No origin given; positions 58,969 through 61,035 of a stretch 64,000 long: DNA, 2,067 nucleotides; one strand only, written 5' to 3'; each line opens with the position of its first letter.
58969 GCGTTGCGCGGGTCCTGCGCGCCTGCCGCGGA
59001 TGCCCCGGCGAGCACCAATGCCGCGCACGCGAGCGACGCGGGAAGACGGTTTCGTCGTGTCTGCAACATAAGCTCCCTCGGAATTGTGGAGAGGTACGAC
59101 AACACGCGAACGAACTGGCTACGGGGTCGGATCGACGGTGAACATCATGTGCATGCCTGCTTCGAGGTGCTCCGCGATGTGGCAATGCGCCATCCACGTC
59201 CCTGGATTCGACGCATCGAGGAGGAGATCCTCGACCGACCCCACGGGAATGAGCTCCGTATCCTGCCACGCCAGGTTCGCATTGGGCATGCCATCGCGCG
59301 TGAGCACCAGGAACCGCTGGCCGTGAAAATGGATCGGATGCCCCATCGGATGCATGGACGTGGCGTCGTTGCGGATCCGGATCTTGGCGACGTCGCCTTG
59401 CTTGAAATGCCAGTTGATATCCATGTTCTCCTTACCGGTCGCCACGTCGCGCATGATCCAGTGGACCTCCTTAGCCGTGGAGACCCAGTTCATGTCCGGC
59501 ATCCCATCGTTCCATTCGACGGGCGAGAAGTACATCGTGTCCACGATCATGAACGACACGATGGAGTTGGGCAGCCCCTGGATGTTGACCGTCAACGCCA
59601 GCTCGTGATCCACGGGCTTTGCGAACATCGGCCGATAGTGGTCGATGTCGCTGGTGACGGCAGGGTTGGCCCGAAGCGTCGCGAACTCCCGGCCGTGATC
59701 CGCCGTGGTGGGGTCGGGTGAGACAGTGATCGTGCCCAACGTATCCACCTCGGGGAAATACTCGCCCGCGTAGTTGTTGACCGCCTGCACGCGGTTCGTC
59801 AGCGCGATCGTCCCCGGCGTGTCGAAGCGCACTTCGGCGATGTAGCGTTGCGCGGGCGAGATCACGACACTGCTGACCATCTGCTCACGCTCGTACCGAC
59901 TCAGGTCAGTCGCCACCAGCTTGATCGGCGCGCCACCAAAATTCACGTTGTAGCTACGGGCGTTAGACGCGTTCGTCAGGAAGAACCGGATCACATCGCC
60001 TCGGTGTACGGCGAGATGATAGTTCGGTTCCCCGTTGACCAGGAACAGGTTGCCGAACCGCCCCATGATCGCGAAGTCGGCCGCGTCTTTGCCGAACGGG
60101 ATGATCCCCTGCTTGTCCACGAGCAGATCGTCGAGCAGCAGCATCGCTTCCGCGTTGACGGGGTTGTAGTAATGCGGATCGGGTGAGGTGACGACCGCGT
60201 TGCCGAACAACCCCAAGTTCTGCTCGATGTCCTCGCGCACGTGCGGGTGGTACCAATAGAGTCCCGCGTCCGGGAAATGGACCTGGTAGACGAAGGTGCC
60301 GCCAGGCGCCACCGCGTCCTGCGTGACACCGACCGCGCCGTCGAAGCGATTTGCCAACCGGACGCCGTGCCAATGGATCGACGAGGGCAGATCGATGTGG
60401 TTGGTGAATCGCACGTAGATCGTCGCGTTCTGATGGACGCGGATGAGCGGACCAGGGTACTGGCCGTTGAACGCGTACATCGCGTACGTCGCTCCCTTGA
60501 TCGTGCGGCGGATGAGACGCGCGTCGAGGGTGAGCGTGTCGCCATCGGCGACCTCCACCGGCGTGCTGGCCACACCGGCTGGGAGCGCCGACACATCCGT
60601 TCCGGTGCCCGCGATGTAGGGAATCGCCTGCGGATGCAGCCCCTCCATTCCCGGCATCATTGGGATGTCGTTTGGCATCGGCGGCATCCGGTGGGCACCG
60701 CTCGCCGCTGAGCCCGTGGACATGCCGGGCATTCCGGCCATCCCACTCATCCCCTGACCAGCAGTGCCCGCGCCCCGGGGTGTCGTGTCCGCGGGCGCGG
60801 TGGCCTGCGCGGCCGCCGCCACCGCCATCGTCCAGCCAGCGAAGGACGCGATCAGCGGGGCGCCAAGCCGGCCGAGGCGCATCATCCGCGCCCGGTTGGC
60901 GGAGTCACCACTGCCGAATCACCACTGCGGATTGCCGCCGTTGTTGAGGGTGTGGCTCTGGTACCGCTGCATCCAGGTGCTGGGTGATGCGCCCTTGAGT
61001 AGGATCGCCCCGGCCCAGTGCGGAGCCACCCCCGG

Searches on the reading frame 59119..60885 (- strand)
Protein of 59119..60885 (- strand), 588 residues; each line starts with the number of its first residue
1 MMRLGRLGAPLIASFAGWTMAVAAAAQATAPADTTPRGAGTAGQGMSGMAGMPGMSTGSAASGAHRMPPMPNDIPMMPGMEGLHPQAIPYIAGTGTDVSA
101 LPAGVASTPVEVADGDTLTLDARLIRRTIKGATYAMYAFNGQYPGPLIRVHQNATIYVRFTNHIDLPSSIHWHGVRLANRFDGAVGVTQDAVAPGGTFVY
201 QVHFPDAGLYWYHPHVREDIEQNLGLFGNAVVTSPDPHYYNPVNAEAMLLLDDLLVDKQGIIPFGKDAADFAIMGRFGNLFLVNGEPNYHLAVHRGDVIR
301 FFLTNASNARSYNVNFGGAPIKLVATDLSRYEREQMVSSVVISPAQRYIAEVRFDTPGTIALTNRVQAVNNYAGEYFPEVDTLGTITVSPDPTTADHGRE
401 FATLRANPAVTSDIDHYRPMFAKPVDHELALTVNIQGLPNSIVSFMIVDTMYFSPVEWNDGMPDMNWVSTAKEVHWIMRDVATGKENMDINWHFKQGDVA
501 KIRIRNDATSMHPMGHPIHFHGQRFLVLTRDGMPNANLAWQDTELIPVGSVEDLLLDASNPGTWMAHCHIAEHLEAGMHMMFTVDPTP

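Call 10: search_protein_families(library=pfam, proteins=[window:59119-60885:-], max_evalue=0.0001)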
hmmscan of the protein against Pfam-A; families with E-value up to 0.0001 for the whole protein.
window:59119-60885:- (588 aa): 3 families
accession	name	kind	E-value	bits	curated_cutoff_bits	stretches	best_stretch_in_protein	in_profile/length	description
PF07732.21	Cu-oxidase_3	-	6.7e-31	107.3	21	1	130-235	10-117/119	Multicopper oxidase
PF07731.20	Cu-oxidase_2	-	8.2e-25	87.6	20.4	1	492-586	35-135/137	Multicopper oxidase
PF00394.28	Cu-oxidase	-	6.1e-10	39.9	21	1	281-364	39-133/157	Multicopper oxidase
